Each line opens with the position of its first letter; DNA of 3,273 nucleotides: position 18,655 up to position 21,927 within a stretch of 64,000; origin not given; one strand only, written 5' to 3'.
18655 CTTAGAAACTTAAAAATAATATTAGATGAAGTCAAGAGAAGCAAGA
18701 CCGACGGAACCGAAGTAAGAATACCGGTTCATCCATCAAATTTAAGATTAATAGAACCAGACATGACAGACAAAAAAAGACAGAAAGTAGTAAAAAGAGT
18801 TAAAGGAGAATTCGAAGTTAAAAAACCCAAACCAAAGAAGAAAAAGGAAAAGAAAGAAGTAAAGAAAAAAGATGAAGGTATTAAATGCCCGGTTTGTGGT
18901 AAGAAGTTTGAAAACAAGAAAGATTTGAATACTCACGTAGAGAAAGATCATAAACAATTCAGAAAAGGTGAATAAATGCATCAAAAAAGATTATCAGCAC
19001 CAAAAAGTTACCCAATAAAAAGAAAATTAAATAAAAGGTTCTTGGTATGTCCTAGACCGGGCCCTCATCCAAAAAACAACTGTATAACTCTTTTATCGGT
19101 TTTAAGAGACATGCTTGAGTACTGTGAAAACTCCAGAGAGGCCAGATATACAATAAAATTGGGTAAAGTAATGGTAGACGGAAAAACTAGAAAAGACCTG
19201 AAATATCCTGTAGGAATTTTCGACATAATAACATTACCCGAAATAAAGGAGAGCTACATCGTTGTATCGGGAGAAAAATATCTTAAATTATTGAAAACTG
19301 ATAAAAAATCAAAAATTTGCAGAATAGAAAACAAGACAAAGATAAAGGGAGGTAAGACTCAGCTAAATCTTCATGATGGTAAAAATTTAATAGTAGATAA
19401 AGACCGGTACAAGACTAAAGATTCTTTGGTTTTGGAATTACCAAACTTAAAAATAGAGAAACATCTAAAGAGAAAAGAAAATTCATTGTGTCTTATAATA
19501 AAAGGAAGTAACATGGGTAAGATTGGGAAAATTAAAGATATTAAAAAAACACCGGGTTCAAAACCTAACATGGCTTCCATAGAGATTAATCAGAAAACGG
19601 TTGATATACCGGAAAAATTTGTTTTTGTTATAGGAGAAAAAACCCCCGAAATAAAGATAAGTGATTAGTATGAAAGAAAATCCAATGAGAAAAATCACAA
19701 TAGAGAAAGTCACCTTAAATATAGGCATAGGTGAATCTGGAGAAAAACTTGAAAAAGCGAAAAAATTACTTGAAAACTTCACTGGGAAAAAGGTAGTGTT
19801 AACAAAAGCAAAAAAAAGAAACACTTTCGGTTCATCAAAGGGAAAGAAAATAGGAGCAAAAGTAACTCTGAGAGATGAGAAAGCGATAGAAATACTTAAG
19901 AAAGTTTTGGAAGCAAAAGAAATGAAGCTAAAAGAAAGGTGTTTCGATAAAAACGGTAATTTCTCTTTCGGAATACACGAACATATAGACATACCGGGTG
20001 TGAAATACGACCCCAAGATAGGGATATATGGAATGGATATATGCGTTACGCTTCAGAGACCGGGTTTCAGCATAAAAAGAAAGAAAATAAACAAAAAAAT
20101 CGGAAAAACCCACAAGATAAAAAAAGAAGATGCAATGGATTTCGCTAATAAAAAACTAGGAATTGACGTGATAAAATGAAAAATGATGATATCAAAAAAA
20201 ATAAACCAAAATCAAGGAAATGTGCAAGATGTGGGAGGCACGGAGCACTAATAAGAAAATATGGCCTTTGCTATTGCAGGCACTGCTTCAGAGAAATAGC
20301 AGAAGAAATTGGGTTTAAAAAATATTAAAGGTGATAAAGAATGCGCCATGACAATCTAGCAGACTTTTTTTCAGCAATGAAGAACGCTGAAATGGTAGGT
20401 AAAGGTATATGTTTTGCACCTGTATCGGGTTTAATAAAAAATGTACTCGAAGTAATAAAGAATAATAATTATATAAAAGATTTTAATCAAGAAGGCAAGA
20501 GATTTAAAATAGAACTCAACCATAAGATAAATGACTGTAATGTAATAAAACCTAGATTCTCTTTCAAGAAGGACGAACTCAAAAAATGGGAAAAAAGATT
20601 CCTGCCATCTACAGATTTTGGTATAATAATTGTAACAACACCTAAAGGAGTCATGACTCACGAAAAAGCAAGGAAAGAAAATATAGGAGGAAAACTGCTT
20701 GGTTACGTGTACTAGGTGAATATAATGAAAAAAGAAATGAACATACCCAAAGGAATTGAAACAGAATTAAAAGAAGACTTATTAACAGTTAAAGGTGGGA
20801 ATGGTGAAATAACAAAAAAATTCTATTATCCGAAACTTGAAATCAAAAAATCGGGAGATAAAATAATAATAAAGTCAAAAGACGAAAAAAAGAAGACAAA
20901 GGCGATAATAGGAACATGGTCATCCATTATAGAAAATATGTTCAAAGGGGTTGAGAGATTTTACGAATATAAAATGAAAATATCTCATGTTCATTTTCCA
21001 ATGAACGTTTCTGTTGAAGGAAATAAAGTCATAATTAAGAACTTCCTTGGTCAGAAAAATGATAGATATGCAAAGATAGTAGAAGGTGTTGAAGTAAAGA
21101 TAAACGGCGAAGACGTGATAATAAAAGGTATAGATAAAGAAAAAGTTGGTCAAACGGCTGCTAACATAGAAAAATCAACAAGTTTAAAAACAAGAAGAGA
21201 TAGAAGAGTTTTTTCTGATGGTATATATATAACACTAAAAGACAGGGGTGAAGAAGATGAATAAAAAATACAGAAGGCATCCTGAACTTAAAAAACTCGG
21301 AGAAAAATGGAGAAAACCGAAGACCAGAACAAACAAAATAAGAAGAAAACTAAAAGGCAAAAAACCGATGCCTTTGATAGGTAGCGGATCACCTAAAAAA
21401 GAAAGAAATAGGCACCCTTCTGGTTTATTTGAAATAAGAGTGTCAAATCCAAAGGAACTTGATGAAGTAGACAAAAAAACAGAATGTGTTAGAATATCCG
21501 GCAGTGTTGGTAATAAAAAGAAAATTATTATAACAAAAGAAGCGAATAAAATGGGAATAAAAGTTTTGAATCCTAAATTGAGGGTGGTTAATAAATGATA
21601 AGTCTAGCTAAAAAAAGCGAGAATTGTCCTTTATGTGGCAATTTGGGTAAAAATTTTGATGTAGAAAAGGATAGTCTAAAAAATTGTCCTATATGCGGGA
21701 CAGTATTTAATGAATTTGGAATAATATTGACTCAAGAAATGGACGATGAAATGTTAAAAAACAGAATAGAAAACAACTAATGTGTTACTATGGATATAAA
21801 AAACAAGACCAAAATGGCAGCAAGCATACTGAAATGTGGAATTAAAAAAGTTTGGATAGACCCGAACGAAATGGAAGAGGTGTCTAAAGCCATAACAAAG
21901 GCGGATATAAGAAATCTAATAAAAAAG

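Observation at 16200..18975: Two ribosomal proteins (uS3 and uL24) each end in a K/E-rich linker plus a classical C2H2 zinc finger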

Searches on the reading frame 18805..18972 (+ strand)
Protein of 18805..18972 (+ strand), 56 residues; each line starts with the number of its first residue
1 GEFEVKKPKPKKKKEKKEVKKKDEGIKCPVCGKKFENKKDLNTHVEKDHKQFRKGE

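Call 22: search_solved_structures(query=window:18805-18972:+, max_evalue=10, show_alignments=3)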
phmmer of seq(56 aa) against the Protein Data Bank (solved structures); distinct sequences matched with E-value up to 10: 162 (the best 60 are shown).
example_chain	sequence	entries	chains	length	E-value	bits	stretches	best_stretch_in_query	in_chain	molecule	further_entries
2i13_A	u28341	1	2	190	1.1e-17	66.3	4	23-45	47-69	Aart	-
2dlq_A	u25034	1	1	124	6.9e-09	38.8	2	24-47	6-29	GLI-Kruppel family member HKR3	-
1mey_C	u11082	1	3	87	1.1e-08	38.2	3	23-45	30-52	CONSENSUS ZINC FINGER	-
2kmk_A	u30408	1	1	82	2.3e-08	37.2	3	25-47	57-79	Zinc finger protein Gfi-1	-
2yt9_A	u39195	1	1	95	2.8e-08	36.9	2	25-47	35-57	zinc finger-containing protein 1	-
6ml2_A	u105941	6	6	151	1.6e-06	31.3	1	24-46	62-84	Zinc finger and BTB domain-containing protein 24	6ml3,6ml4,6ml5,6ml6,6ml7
7ysf_A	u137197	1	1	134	5.4e-06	29.7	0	24-51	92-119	Zinc finger protein 524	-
7txc_E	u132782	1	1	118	2.6e-05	27.6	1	18-46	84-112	Hypermethylated in cancer 2 protein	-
9jzt_A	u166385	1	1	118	2.9e-05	27.4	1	26-46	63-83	Zinc finger and BTB domain-containing protein 20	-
7mc1_A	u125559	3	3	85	3.2e-05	27.3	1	26-45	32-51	Isoform 2 of Zinc finger and BTB domain-containing protein 17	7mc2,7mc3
2m9a_A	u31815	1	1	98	4e-05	27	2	27-51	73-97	E3 ubiquitin-protein ligase ZFP91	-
5yj3_C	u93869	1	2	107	4.4e-05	26.9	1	28-55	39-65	Telomere zinc finger-associated protein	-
1g2f_C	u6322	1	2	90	4.6e-05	26.8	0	27-46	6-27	TATA BOX ZINC FINGER PROTEIN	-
5egb_A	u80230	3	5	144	0.00013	25.4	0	26-45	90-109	Histone-lysine N-methyltransferase PRDM9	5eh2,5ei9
1g2d_C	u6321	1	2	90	0.00017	25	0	27-46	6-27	TATA BOX ZINC FINGER PROTEIN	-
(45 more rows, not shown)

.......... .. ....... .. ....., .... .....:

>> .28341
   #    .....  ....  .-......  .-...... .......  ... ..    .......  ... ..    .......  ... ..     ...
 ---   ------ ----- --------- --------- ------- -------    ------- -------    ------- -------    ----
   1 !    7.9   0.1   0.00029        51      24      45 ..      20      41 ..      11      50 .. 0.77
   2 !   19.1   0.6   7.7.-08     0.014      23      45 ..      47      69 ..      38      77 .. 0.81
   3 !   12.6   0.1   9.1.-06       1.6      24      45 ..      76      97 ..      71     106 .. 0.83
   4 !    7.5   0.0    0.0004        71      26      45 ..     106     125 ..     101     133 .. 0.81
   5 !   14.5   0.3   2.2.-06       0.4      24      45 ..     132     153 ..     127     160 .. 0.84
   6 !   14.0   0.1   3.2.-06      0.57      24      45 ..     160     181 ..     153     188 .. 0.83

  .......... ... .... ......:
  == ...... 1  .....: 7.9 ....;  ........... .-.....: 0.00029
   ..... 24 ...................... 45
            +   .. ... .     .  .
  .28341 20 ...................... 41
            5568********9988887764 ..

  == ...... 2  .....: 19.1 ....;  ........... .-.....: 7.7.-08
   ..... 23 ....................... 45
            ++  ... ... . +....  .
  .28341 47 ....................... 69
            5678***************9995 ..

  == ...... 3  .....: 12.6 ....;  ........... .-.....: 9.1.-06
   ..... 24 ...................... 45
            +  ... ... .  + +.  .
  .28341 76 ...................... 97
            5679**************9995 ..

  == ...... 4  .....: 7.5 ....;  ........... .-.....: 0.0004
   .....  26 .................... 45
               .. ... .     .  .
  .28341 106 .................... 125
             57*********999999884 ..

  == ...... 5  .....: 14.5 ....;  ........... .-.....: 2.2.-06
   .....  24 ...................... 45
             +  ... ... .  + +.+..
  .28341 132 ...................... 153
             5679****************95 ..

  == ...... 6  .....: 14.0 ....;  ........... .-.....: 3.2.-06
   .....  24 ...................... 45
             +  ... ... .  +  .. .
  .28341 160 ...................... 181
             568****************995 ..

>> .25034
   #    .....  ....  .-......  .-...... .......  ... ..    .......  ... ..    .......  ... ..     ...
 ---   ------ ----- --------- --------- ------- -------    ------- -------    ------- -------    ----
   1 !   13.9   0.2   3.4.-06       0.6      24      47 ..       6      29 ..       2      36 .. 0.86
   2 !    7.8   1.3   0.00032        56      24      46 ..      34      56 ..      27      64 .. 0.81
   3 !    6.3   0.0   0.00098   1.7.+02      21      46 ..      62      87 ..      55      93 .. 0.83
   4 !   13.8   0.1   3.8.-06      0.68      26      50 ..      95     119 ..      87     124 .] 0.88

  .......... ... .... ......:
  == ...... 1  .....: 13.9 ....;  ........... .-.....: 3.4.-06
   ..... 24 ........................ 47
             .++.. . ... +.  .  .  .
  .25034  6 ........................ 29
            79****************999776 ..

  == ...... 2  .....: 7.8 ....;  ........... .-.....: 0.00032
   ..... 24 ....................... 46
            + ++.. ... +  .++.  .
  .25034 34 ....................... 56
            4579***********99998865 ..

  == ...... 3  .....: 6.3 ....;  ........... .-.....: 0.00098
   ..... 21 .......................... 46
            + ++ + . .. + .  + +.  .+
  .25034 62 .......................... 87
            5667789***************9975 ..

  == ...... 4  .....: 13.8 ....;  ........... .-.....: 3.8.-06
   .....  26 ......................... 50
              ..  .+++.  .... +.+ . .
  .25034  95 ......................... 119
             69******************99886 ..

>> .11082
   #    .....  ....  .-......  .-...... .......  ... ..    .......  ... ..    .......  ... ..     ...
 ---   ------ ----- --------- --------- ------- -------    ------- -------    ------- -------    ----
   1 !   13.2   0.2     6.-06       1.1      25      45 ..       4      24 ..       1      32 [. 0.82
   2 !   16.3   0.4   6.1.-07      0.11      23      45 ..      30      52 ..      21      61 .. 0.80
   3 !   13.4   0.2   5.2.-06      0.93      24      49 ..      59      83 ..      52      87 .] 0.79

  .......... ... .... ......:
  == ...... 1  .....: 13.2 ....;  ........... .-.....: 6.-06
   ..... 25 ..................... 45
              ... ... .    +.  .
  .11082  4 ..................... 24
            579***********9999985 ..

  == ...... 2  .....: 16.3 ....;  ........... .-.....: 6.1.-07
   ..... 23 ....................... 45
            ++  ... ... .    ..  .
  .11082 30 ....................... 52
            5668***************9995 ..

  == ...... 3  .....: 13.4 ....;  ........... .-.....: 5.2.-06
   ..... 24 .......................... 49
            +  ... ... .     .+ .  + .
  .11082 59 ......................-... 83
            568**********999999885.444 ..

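Call 46: search_protein_families(library=ncbifam, proteins=[window:18805-18972:+], max_evalue=1)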
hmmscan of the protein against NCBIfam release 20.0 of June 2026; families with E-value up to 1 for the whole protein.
seq(56 aa): 6 families
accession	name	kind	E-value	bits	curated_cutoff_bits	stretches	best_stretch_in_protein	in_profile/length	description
NF038325.1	DISARM_DrmAS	equivalog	0.011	13.7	950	1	11-49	577-617/1165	DISARM system helicase DrmA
NF045487.1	ASRP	equivalog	0.024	13.2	300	1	12-46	288-320/593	archaea-specific SMC-related protein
NF050125.1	ChrA_rel_RiPP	equivalog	0.032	15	40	1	6-32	27-54/56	chryseobasin-related MNIO class RiPP peptide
TIGR00599.1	rad18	equivalog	0.037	13.3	175.05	1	7-47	163-202/397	DNA repair protein rad18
NF002362.0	PRK01343.1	equivalog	0.16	11.7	79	1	11-34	4-27/66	DNA gyrase inhibitor YacG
TIGR00939.1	2a57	subfamily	0.59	8.8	297.5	1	9-50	212-253/439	nucleoside Transporter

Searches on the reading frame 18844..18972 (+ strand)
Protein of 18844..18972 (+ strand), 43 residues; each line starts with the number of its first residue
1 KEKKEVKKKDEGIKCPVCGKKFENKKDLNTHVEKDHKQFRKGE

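Call 35: search_solved_structures(query=A4, max_evalue=1, show_alignments=5)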
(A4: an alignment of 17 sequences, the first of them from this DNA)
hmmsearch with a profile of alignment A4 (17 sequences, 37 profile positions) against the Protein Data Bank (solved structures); distinct sequences matched with E-value up to 1: 223 (the best 60 are shown).
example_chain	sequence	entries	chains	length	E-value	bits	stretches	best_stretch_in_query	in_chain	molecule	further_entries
2i13_A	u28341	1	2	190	1.1e-28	102.1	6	5-27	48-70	Aart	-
2dlq_A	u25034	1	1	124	2.4e-14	56.2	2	5-28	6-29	GLI-Kruppel family member HKR3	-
1mey_C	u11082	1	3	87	8.7e-14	54.4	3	5-27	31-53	CONSENSUS ZINC FINGER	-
2yt9_A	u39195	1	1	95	1.5e-11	47.3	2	7-26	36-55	zinc finger-containing protein 1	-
7ysf_A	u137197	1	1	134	7e-11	45.1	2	7-32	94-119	Zinc finger protein 524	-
5egb_A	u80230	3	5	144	6e-10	42.1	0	8-27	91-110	Histone-lysine N-methyltransferase PRDM9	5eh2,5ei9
5v3g_D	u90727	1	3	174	6.9e-09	38.7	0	9-27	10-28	PR domain zinc finger protein 9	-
2kmk_A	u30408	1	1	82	7.2e-09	38.7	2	8-25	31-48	Zinc finger protein Gfi-1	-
9jzt_A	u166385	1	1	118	1e-08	38.2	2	7-26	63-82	Zinc finger and BTB domain-containing protein 20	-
5yel_A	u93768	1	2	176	2.4e-07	33.8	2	7-30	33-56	Transcriptional repressor CTCF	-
7txc_E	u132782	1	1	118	4.4e-07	32.9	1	7-27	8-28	Hypermethylated in cancer 2 protein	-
5yj3_C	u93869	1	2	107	6.7e-07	32.4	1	9-31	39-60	Telomere zinc finger-associated protein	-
5wjq_D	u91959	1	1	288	6.8e-07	32.3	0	6-26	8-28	Zinc finger protein 568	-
8ssq_A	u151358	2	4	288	9.7e-07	31.9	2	4-32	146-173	Transcriptional repressor CTCF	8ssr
2d9h_A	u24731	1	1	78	1.2e-06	31.6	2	5-28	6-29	Zinc finger protein 692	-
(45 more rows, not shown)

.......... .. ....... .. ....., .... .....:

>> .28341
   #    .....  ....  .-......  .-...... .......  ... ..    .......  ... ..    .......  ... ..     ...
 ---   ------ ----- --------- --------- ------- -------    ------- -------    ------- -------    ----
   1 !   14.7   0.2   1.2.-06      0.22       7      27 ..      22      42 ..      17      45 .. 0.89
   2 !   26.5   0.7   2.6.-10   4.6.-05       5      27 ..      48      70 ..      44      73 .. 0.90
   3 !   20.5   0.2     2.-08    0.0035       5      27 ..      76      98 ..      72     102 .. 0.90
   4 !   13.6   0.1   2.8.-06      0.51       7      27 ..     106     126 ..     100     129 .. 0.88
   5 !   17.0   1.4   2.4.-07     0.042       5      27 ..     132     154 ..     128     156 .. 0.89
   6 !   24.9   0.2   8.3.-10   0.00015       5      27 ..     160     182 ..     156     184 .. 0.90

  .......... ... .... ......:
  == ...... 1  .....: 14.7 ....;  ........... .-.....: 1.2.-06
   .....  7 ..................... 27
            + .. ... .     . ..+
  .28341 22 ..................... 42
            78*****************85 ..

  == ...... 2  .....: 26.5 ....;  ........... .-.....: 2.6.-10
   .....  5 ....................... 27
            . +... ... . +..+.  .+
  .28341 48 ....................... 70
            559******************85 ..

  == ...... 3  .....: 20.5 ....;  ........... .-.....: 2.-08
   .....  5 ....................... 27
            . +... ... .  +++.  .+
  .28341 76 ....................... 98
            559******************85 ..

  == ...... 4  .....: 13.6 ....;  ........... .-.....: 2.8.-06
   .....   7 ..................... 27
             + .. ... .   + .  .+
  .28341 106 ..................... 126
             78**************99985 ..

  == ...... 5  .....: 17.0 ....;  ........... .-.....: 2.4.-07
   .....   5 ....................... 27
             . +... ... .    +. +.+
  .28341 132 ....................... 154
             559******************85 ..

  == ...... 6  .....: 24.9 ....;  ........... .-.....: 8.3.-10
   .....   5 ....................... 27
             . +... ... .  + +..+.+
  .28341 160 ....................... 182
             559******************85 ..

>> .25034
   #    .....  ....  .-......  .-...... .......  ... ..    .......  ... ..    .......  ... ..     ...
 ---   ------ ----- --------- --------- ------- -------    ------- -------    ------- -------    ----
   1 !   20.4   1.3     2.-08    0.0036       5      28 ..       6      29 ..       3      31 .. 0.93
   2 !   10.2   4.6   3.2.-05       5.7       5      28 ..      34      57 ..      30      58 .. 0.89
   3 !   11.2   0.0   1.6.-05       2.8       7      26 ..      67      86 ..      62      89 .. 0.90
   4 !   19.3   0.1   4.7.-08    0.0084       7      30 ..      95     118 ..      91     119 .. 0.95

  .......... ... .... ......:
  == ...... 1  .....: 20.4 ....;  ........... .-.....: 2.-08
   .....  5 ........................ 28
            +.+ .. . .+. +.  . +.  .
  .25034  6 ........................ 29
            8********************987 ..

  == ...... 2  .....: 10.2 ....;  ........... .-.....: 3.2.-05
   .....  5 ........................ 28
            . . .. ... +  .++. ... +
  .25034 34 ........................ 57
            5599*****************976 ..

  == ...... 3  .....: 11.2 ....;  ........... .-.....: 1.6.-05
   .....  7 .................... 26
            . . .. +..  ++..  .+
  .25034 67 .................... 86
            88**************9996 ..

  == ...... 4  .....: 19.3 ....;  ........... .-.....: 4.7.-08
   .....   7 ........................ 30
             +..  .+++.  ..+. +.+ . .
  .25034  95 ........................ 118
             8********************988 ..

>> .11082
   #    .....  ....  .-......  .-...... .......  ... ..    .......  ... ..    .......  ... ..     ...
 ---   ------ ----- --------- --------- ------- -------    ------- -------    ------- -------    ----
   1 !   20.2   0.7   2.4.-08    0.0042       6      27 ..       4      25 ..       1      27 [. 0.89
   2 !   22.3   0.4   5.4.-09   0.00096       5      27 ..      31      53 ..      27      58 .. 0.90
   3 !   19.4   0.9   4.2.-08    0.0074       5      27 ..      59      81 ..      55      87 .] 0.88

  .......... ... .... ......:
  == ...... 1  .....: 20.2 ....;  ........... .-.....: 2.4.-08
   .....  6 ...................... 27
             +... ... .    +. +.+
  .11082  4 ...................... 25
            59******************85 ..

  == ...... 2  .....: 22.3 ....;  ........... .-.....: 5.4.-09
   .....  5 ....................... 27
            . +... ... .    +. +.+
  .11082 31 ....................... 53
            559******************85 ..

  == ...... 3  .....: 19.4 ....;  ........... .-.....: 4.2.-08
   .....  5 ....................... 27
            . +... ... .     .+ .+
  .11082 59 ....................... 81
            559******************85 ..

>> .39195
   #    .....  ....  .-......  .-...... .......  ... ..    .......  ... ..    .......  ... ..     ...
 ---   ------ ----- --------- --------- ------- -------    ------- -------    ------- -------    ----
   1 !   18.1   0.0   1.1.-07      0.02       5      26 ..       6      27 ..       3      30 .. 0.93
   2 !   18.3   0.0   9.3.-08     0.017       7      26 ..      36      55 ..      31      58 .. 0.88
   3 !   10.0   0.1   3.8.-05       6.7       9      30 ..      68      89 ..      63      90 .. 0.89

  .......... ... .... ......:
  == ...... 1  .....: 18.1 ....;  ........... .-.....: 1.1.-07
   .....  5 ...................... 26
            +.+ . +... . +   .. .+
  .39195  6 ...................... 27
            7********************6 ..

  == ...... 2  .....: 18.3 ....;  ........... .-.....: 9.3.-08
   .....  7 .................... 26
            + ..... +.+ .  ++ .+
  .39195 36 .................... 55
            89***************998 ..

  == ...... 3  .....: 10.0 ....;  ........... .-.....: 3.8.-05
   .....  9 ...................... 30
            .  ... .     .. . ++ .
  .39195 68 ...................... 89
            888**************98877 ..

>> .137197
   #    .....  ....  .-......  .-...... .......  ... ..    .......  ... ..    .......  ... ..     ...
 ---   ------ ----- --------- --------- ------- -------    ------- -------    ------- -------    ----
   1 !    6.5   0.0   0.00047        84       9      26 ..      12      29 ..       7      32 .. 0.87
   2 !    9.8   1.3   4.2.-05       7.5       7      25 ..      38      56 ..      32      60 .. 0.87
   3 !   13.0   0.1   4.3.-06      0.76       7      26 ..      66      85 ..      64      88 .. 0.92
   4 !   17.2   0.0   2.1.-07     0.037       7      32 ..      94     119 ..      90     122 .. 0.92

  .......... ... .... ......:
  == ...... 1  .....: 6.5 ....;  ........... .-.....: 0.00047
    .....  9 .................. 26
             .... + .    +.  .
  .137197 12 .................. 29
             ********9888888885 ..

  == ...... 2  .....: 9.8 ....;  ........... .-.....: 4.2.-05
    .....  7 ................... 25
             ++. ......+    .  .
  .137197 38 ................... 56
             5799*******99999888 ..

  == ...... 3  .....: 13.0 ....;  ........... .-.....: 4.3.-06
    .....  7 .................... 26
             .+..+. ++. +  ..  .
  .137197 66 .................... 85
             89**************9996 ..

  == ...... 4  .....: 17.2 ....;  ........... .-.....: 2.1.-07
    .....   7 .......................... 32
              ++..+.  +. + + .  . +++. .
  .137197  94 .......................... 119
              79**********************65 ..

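Call 74: find_homologous_proteins(query=A7, max_evalue=10)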
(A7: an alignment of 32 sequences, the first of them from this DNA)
Query A7 (32 sequences): 8000 candidates shared short words with the query, none scored E <= 10.
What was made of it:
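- Tried and rejected: Word-index search with the combined tails (call 74).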

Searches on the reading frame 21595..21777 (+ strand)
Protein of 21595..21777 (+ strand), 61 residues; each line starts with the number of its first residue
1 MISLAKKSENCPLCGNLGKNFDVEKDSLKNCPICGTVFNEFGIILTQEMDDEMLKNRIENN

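Call 3: search_protein_families(library=pfam, proteins=[window:21595-21777:+], max_evalue=1)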
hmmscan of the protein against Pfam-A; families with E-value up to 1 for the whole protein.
window:21595-21777:+ (61 aa): 36 families (the best 25 are shown)
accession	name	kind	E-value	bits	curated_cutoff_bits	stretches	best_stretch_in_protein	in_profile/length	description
PF08792.16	A2L_zn_ribbon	-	0.00079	19.5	22.9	1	18-38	10-31/33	A2L zinc ribbon domain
PF21349.2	RUBY_RBDX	-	0.0013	18.5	26.5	0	29-36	17-24/30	Rubrerythrin, rubredoxin-like domain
PF13248.11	Zn_ribbon_3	-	0.0018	18.1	27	1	29-37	17-25/26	zinc-ribbon domain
PF18112.7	Zn-C2H2_12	-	0.0021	18.9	23.2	1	29-38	1-10/27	Autophagy receptor zinc finger-C2H2 domain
PF22109.2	Zn_ribbon_tTFIIB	-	0.0081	16.5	28.6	0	29-37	10-18/40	Transcription factor IIB, zinc ribbon, Trypanosome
PF23145.1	Zf_2nd_IFT121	-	0.0085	16.2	25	0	24-36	30-42/45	IFT121, second zinc finger domain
PF10571.15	UPF0547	-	0.0095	16.5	29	0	29-39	15-25/26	Uncharacterised protein family UPF0547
PF15750.11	UBZ_FAAP20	-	0.013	15.7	25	1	28-39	1-12/35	Ubiquitin-binding zinc-finger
PF14354.12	Lar_restr_allev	-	0.014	16.1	28.6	0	27-36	2-11/58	Restriction alleviation protein Lar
PF14446.12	Prok-RING_1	-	0.017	15.5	29.1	1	7-38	3-30/54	Prokaryotic RING finger family 1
PF23228.1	zf_PCFS4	-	0.017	15.2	27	1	27-56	12-38/69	PCFS4 zinc finger domain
PF14369.11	Zn_ribbon_19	-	0.021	15.4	30.8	0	24-38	17-31/35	zinc-ribbon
PF13920.12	zf-C3HC4_3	-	0.021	15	27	0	28-38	33-46/49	Zinc finger, C3HC4 type (RING finger)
PF10437.14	Lip_prot_lig_C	-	0.032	14.6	24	1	6-41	7-41/85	Bacterial lipoate protein ligase C-terminus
PF22795.1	DUF4796_N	-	0.056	13.7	27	0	30-36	21-27/29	DUF4796 N-terminal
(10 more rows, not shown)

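Call 46: search_protein_families(library=ncbifam, proteins=[window:21595-21777:+], max_evalue=1)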
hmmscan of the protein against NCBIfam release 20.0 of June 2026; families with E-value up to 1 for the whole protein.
window:21595-21777:+ (61 aa): 11 families
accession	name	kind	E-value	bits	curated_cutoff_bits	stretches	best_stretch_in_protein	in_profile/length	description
NF003331.0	PRK04338.1-7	equivalog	0.0014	17.5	560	1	7-59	241-291/376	tRNA (guanine(26)-N(2))-dimethyltransferase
TIGR03655.1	anti_R_Lar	subfamily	0.0038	17.5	39.6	0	28-36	1-9/55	Lar family restriction alleviation protein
NF033497.1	rubre_like_arch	subfamily_domain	0.016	14.9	32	0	24-37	12-25/34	rubrerythrin-like domain-containing protein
TIGR02605.1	CxxC_CxxC_SSSS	subfamily_domain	0.025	14.7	31.3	1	11-36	8-34/52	FmdB family zinc ribbon protein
NF002362.0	PRK01343.1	equivalog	0.048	13.3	79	0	27-36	17-26/66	DNA gyrase inhibitor YacG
NF009031.0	PRK12366.1-2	equivalog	0.066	11.7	767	1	13-51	532-569/647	replication factor A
TIGR01742.1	SA_tandem_lipo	subfamily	0.075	12.3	160.45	1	42-61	136-155/255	tandem-type lipoprotein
NF001669.0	PRK00432.1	equivalog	0.13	12.2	54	0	28-38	26-36/58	30S ribosomal protein S27ae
TIGR04165.1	methano_modCys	hypoth_equivalog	0.19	12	60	0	9-26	8-25/50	TIGR04165 family Cys-rich peptide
NF045645.1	DVU_1557_fam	equivalog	0.24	11.6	60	1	17-38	22-40/60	DVU_1557 family redox protein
NF045768.1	RubredRD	equivalog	0.37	10.8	90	0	31-41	39-49/54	rubredoxin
